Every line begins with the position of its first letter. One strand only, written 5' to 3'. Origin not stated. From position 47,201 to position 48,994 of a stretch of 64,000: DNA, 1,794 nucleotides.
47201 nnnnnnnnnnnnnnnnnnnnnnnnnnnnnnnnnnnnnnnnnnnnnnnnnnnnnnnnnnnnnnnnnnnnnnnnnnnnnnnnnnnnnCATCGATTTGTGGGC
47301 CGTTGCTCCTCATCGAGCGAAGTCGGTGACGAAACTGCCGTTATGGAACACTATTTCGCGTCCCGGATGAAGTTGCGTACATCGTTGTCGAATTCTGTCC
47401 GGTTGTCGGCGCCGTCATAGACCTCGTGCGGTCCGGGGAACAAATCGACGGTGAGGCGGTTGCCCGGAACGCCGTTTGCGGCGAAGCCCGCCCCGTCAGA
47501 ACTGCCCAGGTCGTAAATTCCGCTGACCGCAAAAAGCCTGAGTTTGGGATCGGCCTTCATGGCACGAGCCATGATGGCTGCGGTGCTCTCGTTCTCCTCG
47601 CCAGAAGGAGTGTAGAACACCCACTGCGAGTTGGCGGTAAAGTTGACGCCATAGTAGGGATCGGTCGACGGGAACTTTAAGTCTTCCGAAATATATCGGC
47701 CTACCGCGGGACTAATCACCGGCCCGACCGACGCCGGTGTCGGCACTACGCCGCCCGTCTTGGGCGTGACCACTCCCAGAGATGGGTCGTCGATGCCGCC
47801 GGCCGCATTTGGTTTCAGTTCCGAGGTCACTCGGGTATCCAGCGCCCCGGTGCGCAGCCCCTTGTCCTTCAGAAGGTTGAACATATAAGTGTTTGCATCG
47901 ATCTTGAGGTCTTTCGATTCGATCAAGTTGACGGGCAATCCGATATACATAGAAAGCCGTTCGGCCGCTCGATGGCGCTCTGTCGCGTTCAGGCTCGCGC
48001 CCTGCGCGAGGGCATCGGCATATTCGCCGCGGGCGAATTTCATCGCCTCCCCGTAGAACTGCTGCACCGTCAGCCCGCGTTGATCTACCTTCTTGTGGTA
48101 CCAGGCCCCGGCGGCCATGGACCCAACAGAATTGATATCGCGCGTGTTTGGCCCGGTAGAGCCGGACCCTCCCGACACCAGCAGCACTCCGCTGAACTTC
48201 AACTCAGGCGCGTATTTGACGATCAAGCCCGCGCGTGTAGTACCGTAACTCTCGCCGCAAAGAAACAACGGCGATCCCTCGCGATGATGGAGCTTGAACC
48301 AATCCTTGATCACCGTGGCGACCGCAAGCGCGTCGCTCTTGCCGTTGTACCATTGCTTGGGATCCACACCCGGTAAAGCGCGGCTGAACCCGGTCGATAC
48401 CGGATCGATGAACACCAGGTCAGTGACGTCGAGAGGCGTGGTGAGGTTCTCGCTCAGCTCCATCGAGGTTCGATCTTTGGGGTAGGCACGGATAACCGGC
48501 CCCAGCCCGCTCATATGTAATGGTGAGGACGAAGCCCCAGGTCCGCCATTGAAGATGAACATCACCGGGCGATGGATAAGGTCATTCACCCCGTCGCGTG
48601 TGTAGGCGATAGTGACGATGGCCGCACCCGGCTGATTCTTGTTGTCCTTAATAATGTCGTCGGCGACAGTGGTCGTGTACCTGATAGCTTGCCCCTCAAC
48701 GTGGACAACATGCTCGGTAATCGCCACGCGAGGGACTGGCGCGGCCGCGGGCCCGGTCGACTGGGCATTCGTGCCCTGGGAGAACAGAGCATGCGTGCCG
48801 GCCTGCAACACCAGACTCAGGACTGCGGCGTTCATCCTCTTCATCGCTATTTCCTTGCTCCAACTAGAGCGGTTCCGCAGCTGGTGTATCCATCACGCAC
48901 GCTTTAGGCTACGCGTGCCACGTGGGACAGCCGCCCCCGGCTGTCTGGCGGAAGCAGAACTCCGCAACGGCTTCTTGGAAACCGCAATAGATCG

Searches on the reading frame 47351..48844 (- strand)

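Call 91: search_protein_families(library=pfam, proteins=[window:47351-48844:-], max_evalue=0.00001)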
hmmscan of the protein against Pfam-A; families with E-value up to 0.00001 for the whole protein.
window:47351-48844:- (497 aa): 1 family
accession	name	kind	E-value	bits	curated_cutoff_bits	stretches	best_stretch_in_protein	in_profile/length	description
PF00450.28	Peptidase_S10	-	6.4e-11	42.7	21.9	1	91-201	39-146/420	Serine carboxypeptidase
